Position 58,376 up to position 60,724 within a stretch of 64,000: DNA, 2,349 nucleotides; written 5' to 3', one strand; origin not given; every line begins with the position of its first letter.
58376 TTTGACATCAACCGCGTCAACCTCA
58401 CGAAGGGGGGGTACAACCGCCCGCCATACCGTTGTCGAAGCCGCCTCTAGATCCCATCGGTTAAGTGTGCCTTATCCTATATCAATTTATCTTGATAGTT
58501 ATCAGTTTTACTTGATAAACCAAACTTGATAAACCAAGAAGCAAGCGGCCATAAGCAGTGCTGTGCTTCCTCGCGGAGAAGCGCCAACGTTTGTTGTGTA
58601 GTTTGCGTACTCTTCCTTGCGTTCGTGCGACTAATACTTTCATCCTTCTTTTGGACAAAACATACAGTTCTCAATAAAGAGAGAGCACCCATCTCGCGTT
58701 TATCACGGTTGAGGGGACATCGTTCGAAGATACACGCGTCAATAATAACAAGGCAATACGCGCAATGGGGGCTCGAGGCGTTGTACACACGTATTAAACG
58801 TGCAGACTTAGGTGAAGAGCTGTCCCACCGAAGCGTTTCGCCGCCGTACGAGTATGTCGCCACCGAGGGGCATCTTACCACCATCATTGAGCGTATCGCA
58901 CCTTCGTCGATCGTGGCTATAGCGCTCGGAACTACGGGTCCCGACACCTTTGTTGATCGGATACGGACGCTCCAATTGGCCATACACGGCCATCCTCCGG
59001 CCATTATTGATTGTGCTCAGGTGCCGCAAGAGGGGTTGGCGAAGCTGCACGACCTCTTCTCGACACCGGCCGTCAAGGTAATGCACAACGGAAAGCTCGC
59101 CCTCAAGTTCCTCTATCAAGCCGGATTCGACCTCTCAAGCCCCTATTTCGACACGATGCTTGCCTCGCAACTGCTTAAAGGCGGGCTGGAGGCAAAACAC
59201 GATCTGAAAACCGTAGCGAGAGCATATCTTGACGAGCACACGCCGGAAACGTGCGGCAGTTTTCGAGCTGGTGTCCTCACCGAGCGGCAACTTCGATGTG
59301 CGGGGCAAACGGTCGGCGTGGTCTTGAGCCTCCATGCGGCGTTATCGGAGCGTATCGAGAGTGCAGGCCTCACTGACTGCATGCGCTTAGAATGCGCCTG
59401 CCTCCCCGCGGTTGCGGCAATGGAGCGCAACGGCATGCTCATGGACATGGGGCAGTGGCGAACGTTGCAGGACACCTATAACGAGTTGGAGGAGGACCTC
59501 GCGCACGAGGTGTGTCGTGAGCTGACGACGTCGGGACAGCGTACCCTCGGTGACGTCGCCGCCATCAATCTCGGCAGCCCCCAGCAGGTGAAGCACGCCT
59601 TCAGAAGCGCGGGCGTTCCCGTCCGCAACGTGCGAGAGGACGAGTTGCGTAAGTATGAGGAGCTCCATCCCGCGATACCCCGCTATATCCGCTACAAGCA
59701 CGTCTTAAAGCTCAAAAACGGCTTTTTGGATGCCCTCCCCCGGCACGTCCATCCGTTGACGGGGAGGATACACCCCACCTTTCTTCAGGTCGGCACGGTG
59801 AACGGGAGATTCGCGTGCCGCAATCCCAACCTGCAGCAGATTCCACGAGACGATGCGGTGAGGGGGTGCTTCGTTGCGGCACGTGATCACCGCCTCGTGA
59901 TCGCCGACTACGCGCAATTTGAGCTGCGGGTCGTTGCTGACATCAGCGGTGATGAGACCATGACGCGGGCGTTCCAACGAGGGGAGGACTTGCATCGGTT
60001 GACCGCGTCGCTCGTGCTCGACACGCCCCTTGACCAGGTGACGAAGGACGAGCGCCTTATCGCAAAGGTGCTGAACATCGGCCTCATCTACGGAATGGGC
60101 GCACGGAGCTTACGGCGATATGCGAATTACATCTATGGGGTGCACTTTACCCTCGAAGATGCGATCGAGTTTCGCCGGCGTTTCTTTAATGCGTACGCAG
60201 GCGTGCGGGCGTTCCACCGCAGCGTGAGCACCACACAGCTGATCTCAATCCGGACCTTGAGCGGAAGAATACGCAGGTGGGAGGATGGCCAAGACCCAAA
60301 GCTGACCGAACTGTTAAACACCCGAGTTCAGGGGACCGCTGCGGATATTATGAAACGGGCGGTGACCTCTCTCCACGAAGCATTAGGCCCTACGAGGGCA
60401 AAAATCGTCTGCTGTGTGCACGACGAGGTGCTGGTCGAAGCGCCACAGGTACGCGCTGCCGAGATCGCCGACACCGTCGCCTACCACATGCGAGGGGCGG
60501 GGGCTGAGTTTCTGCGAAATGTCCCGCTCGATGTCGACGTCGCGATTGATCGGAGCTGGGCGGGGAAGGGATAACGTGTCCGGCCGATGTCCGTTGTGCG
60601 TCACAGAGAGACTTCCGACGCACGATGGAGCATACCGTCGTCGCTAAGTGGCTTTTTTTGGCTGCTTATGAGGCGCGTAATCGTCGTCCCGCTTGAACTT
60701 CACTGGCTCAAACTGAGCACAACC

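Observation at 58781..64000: Proofreading-dead family A polymerase next to a Ku/ligase NHEJ pair in an archaeon: candidate new end-joining module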

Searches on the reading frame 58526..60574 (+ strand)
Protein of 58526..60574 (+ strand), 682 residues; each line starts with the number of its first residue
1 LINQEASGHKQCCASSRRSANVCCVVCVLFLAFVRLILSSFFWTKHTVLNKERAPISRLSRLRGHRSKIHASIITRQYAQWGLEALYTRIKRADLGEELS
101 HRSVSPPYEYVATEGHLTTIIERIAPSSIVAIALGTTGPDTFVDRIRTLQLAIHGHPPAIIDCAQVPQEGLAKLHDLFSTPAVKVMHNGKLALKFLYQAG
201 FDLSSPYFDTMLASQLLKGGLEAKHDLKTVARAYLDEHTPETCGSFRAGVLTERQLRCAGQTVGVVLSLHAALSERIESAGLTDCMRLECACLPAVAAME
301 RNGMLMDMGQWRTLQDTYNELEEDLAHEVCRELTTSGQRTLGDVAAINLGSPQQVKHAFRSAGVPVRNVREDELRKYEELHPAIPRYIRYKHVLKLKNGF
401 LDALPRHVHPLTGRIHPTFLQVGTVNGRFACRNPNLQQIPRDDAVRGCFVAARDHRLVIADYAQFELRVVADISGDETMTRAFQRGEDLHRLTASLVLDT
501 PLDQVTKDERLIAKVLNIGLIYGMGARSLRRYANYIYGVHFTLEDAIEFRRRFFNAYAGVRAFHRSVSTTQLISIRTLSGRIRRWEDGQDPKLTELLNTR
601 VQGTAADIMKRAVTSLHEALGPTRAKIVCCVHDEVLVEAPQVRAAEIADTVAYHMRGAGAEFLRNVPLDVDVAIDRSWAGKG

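Call 3: search_protein_families(library=pfam, proteins=[window:58526-60574:+], max_evalue=0.01)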
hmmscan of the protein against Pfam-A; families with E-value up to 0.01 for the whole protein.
window:58526-60574:+ (682 aa): 2 families
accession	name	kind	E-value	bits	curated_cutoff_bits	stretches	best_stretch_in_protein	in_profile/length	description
PF00476.26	DNA_pol_A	-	4.2e-77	260.1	34.3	1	319-679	5-380/381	DNA polymerase family A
PF01612.26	DNA_pol_A_exo1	-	2.4e-11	44.2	23.6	1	108-277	1-172/173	3'-5' exonuclease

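Call 4: search_protein_families(library=ncbifam, proteins=[window:58526-60574:+], max_evalue=0.01)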
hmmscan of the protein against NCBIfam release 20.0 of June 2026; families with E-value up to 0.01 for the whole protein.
window:58526-60574:+ (682 aa): 12 families
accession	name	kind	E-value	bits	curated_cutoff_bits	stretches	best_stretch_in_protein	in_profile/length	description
NF011539.0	PRK14975.1-3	equivalog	9e-164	546.2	640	1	108-680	47-627/628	bifunctional 3'-5' exonuclease/DNA polymerase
NF004397.1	PRK05755.1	equivalog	4.4e-95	320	720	1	72-679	263-886/889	DNA polymerase I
NF011540.0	PRK14975.1-4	equivalog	4.7e-87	292.8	601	1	108-679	3-574/576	bifunctional 3'-5' exonuclease/DNA polymerase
TIGR00593.1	pola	equivalog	9.9e-80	269.1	600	1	111-679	322-887/890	DNA polymerase I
NF011541.0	PRK14975.2-1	equivalog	2.1e-38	132.1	871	2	389-655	324-611/645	bifunctional 3'-5' exonuclease/DNA polymerase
NF011538.0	PRK14975.1-1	equivalog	4.3e-33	114.5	389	2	287-524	161-385/557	bifunctional 3'-5' exonuclease/DNA polymerase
NF038380.1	phage_DpoZ_1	exception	1e-24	87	500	1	265-672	159-596/607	aminoadenine-incorporating DNA polymerase DpoZ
NF011542.0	PRK14975.2-2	equivalog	1.5e-22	79.6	1061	1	409-638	498-746/802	bifunctional 3'-5' exonuclease/DNA polymerase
NF011543.0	PRK14975.2-3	equivalog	1.5e-20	72.8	1139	1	406-655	534-795/853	bifunctional 3'-5' exonuclease/DNA polymerase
NF038381.1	phage_DpoZ_2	exception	2e-14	52.9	350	1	381-551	417-600/754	aminoadenine-incorporating DNA polymerase DpoZ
TIGR01388.1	rnd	equivalog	3.6e-07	29.8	298.95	1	112-298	3-187/363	ribonuclease D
NF008089.0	PRK10829.1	equivalog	0.0017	17.4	516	1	108-313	3-202/375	ribonuclease D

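Call 5: search_solved_structures(query=window:58526-60574:+, max_evalue=1e-10, show_alignments=3)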
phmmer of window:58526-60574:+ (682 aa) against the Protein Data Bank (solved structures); distinct sequences matched with E-value up to 1e-10: 72 (the best 60 are shown).
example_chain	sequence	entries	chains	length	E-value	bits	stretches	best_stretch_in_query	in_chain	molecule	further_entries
7sxq_A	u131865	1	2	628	1.6e-79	271.4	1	132-681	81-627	Apicoplast DNA polymerase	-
7sxl_A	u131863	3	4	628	7.7e-79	269.2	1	132-681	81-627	Plastid replication-repair enzyme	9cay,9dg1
5dku_A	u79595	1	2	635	8e-79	269.1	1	132-681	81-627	Prex DNA polymerase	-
5dkt_A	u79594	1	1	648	8.4e-79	269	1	132-681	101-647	Prex DNA polymerase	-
9qsc_A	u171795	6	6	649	8.7e-79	269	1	132-681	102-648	Plastid replication-repair enzyme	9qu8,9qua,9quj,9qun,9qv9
9bps_A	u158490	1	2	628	2e-78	267.8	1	132-681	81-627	Plastid replication-repair enzyme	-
8jrb_A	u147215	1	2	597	8.3e-59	203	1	106-679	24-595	DNA polymerase I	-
1d8y_A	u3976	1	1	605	5.6e-51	177.1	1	171-678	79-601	DNA POLYMERASE I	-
1kln_A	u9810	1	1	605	7.2e-51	176.7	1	173-678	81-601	PROTEIN (DNA POLYMERASE I KLENOW FRAGMENT (E.C.2.7.7.7))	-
8oo6_A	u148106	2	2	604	9.9e-51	176.3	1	179-678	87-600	DNA polymerase I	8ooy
1d9d_A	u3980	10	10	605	1e-50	176.3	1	179-678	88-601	DNA POLYMERASE I | PROTEIN (DNA POLYMERASE I KLENOW FRAGMENT (E.C.2.7.7.7)) | PROTEIN (DNA POLYMERASE I-KLENOW FRAGMENT (E.C.2.7.7.7))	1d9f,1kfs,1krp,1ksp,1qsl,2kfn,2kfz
1dpi_A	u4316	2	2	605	1e-50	176.3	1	179-678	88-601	DNA POLYMERASE I KLENOW FRAGMENT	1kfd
4bwj_A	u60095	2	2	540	2e-50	175.3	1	294-679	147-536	DNA POLYMERASE I, THERMOSTABLE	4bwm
5o7t_A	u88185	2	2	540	3e-50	174.7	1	294-679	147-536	DNA polymerase I, thermostable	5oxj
1taq_A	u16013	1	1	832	3.4e-50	174.5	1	294-679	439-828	TAQ DNA POLYMERASE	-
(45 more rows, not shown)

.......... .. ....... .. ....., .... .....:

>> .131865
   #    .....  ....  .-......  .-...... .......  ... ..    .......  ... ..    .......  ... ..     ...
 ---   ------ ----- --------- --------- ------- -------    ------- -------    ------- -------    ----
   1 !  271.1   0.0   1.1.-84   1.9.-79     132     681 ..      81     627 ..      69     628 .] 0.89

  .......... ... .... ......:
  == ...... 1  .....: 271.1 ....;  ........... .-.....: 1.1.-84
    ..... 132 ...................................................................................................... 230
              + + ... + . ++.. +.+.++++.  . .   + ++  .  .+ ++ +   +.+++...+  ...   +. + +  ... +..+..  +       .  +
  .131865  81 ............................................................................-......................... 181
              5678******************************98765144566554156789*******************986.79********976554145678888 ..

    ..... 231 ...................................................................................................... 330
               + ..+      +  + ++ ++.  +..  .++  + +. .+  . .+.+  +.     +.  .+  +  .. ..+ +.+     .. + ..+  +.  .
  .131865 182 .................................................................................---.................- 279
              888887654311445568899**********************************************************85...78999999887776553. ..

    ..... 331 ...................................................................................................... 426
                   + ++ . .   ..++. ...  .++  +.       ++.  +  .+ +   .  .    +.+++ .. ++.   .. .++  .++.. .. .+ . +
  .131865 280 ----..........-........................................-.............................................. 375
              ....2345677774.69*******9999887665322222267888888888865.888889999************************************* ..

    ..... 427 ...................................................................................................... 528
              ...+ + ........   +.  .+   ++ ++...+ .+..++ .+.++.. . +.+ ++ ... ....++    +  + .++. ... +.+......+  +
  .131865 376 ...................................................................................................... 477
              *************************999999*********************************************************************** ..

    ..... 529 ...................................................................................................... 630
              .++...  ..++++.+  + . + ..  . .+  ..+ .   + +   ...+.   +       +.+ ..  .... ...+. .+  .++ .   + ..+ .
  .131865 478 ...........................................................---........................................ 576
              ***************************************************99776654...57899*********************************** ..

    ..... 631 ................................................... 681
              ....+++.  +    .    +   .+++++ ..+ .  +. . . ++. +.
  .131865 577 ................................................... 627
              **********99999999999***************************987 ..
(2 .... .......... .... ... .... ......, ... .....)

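Call 14: find_homologous_proteins(query=window:58781-60574:+, max_evalue=1e-20)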
Query window:58781-60574:+ (597 aa): 520 proteins with E <= 1e-20 among 8000 candidates; the best 120 are listed.
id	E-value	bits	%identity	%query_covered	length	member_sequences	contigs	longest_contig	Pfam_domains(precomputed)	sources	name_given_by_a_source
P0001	0.0e+0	1300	95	100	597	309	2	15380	PF01612.27,PF00476.27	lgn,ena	-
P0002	0.0e+0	1240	91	100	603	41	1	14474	PF01612.27,PF00476.27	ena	-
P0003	0.0e+0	1223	90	100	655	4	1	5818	PF01612.27,PF00476.27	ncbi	ncbi:MAG: DNA polymerase [Euryarchaeota archaeon]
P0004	0.0e+0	1166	88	98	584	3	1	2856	PF01612.27,PF00476.27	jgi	-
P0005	0.0e+0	1154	87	98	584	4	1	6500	PF01612.27,PF00476.27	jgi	jgi:DNA polymerase-1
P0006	0.0e+0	1141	86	98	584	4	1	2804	PF01612.27,PF00476.27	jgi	-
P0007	0.0e+0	1137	85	98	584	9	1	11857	PF01612.27,PF00476.27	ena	-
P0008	0.0e+0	1129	86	98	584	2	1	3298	PF01612.27,PF00476.27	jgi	jgi:DNA polymerase I-like protein with 3'-5' exonuclease and polymerase domains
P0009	0.0e+0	1121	85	98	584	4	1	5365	PF01612.27,PF00476.27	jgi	jgi:DNA polymerase I-like protein with 3'-5' exonuclease and polymerase domains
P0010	0.0e+0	1109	83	98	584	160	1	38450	PF01612.27,PF00476.27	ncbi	ncbi:MAG: DNA polymerase [Halobacteriota archaeon]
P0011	0.0e+0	1034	77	98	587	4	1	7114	PF01612.27,PF00476.27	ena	-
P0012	0.0e+0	1033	89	86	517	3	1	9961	PF01612.27,PF00476.27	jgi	jgi:DNA polymerase-1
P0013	3.2e-284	962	71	99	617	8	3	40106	PF01612.27,PF00476.27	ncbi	ncbi:MAG: DNA polymerase [Halobacteriota archaeon]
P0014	6.9e-278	941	72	98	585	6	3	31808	PF01612.27,PF00476.27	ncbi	ncbi:MAG: DNA polymerase [Halobacteriota archaeon]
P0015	1.6e-269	914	70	98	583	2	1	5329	PF01612.27,PF00476.27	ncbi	-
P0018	2.1e-236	804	61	97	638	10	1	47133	PF01612.27,PF00476.27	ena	-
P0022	7.7e-235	799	62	96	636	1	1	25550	PF01612.27,PF00476.27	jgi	jgi:DNA polymerase-1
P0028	7.6e-153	528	57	79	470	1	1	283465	PF00476.27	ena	-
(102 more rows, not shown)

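Call 17: find_encoding_contigs(protein=P0010, flank=10000, max_places=2)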
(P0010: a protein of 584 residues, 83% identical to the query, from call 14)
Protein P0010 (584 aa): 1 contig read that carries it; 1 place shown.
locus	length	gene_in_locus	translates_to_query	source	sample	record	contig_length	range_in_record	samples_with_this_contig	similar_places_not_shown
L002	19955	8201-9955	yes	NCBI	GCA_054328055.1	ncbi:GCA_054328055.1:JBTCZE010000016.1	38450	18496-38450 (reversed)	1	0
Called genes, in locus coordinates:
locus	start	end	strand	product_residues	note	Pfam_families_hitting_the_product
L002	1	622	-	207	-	?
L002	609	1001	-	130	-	PF01903:CbiX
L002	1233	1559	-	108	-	PF01955:CbiZ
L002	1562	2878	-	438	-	PF01656:CbiA, PF13500:AAA_26 (weak), PF07685:GATase_3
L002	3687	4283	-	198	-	PF01955:CbiZ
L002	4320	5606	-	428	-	PF00005:ABC_tran, PF02463:SMC_N (weak), PF13304:AAA_21 (faint), PF27219:MJ0874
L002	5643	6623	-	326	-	PF01032:FecCD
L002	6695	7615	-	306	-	PF01497:Peripla_BP_2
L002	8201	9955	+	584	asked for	PF01612:DNA_pol_A_exo1 (weak), PF00476:DNA_pol_A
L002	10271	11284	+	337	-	PF01209:Ubie_methyltran, PF13489:Methyltransf_23, PF02353:CMAS, PF05175:MTS, PF13847:Methyltransf_31, PF08241:Methyltransf_11, PF08242:Methyltransf_12, PF13649:Methyltransf_25, +3 more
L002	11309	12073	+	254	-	PF02735:Ku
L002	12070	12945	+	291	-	PF01068:DNA_ligase_A_M, PF01331:mRNA_cap_enzyme (weak), PF04679:DNA_ligase_A_C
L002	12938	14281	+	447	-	PF13298:LigD_N, PF21686:LigD_Prim-Pol, PF01896:DNA_primase_S (weak)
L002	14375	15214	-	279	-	PF00753:Lactamase_B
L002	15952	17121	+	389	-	PF04422:FrhB_FdhB_N, PF04432:FrhB_FdhB_C, PF12797:Fer4_2 (faint)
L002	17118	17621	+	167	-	PF02662:FlpD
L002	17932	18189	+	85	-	-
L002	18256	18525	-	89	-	-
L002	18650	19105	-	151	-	PF01035:DNA_binding_1 (weak)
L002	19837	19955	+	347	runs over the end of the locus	PF01118:Semialdhyde_dh, PF02774:Semialdhyde_dhC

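Call 18: find_encoding_contigs(protein=P0013, flank=10000, max_places=2)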
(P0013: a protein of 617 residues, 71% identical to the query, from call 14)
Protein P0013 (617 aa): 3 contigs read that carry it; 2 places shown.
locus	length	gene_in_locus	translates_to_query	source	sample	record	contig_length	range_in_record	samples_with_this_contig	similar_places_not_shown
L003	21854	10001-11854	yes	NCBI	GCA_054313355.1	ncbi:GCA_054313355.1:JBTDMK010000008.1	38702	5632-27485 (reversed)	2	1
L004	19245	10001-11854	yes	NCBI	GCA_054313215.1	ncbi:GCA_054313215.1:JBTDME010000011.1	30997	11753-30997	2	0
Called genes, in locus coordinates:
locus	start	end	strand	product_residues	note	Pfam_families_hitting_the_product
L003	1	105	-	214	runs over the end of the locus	PF02223:Thymidylate_kin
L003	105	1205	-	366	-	PF00155:Aminotran_1_2, PF00266:Aminotran_5 (weak)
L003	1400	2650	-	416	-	PF01637:ATPase_2 (weak), PF05621:TniB (faint), PF13191:AAA_16, PF00004:AAA, PF13401:AAA_22, PF22606:Cdc6-ORC-like_ATPase_lid, PF22703:Cdc6_lid, PF09079:WHD_Cdc6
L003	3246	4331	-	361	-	PF08735:DUF1786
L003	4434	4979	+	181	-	PF00994:MoCF_biosynth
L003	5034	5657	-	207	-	PF13580:SIS_2 (faint), PF01380:SIS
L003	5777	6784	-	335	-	-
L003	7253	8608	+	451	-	PF07602:DUF1565 (weak), PF22842:Pel9A-like_beta_helix, PF05048:NosD, PF13229:Beta_helix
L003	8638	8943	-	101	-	-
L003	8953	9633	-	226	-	PF01891:CbiM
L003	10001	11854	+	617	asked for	PF01612:DNA_pol_A_exo1, PF00476:DNA_pol_A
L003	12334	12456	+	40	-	-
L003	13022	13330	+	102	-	-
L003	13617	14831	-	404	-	PF07995:GSDH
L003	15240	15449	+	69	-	-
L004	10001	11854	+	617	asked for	PF01612:DNA_pol_A_exo1, PF00476:DNA_pol_A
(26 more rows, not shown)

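Call 19: find_encoding_contigs(protein=P0018, flank=10000, max_places=2)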
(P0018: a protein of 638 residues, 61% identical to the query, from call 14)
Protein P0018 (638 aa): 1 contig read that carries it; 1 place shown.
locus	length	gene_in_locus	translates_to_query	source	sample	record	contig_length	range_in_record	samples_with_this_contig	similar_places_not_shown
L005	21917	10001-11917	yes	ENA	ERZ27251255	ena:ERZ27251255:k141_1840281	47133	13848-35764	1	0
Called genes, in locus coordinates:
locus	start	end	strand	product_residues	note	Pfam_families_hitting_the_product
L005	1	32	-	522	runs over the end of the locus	PF00171:Aldedh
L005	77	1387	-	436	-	PF00202:Aminotran_3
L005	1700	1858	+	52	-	-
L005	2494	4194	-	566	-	PF02776:TPP_enzyme_N, PF00205:TPP_enzyme_M, PF02775:TPP_enzyme_C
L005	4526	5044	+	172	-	PF03551:PadR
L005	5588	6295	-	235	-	-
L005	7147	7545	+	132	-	PF01906:YbjQ_1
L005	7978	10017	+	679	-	PF03796:DnaB_C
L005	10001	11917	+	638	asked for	PF01612:DNA_pol_A_exo1, PF00476:DNA_pol_A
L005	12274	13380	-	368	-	PF04015:DUF362, PF00037:Fer4 (weak), PF12797:Fer4_2 (faint), PF12837:Fer4_6 (faint), PF12838:Fer4_7 (weak), PF13187:Fer4_9 (weak), PF13237:Fer4_10 (weak), PF14697:Fer4_21 (weak), +1 more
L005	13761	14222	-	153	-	PF01209:Ubie_methyltran (weak), PF13489:Methyltransf_23, PF13847:Methyltransf_31, PF08241:Methyltransf_11, PF08242:Methyltransf_12, PF13649:Methyltransf_25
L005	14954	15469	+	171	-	PF01613:Flavin_Reduct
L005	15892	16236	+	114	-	-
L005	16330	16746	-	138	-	-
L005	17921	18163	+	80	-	PF01844:HNH, PF14279:HNH_5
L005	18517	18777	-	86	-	PF01938:TRAM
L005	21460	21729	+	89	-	PF05239:PRC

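Call 20: find_encoding_contigs(protein=P0028, flank=10000, max_places=1)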
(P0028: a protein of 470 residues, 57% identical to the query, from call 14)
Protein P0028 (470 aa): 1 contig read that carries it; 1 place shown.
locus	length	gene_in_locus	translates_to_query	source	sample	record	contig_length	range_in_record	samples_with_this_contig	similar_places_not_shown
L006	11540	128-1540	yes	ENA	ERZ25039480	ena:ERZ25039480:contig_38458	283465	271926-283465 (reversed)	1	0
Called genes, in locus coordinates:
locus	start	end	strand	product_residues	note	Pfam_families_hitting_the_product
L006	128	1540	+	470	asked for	PF00476:DNA_pol_A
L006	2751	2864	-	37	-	-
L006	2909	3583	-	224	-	-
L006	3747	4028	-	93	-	-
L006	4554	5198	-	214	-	-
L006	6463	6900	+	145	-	-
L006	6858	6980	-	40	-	-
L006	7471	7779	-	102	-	-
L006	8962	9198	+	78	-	PF07747:MTH865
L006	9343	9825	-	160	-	PF06271:RDD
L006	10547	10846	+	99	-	-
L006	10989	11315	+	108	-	-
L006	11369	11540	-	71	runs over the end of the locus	-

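Call 21: find_encoding_contigs(protein=P0022, flank=10000, max_places=1)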
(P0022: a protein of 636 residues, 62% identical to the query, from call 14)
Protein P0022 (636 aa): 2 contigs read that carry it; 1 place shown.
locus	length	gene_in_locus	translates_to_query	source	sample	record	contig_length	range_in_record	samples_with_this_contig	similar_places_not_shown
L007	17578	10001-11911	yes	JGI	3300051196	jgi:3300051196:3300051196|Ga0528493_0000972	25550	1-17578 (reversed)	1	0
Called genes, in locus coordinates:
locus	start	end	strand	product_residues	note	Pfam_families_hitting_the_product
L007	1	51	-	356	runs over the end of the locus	PF00171:Aldedh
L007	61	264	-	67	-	-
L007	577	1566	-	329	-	PF00202:Aminotran_3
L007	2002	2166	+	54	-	-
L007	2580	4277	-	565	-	PF02776:TPP_enzyme_N, PF00205:TPP_enzyme_M, PF02775:TPP_enzyme_C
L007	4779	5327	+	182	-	PF03551:PadR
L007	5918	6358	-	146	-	-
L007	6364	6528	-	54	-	-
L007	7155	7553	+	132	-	PF01906:YbjQ_1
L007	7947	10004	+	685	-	PF03796:DnaB_C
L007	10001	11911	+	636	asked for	PF01612:DNA_pol_A_exo1, PF00476:DNA_pol_A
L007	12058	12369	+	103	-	-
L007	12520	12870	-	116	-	-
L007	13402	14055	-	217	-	PF00753:Lactamase_B, PF23023:Anti-Pycsar_Apyc1 (weak), PF12706:Lactamase_B_2 (weak)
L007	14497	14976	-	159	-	PF00582:Usp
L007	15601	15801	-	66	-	-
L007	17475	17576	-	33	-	?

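Call 22: find_encoding_contigs(protein=P0014, flank=10000, max_places=2)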
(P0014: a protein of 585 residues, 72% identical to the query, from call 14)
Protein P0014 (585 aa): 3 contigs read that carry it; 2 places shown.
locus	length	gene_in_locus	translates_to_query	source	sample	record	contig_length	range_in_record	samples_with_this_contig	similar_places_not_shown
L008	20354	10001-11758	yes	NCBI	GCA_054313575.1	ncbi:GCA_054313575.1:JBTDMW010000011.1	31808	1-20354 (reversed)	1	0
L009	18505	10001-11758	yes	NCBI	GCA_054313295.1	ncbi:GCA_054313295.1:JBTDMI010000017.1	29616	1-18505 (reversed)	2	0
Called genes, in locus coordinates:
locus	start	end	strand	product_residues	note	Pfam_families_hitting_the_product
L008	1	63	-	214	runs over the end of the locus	PF02223:Thymidylate_kin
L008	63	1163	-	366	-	PF00155:Aminotran_1_2, PF00266:Aminotran_5 (weak)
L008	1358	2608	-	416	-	PF01637:ATPase_2 (weak), PF05621:TniB (faint), PF13191:AAA_16, PF00004:AAA, PF13401:AAA_22, PF22606:Cdc6-ORC-like_ATPase_lid, PF22703:Cdc6_lid, PF09079:WHD_Cdc6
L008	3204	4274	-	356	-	PF08735:DUF1786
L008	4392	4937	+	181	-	PF00994:MoCF_biosynth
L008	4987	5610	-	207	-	PF13580:SIS_2 (faint), PF01380:SIS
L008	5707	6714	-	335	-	-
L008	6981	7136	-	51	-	PF00391:PEP-utilizers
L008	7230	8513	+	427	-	PF07602:DUF1565 (weak), PF22842:Pel9A-like_beta_helix (weak), PF05048:NosD, PF13229:Beta_helix, PF05048:NosD, PF13229:Beta_helix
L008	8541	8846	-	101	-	-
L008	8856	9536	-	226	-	PF01891:CbiM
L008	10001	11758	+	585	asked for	PF01612:DNA_pol_A_exo1, PF00476:DNA_pol_A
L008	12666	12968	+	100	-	-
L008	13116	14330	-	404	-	PF07995:GSDH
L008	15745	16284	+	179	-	PF01978:TrmB (weak)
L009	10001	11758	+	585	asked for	PF01612:DNA_pol_A_exo1, PF00476:DNA_pol_A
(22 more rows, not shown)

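Call 23: find_encoding_contigs(protein=P0011, flank=10000, max_places=1)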
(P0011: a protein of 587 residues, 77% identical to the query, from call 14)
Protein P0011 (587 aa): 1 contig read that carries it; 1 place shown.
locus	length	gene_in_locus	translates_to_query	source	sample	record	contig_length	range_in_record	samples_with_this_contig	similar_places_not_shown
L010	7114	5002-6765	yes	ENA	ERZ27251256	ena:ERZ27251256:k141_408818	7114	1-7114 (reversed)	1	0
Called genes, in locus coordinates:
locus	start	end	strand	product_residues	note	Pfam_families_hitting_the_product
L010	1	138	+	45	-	?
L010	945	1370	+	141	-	PF01402:RHH_1, PF08753:NikR_C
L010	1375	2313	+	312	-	PF02361:CbiQ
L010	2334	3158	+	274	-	PF02463:SMC_N (weak), PF13175:AAA_15 (faint), PF00005:ABC_tran, PF13304:AAA_21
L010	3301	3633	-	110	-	PF13190:PDGLE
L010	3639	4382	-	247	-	PF01891:CbiM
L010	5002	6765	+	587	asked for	PF01612:DNA_pol_A_exo1, PF00476:DNA_pol_A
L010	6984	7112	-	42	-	?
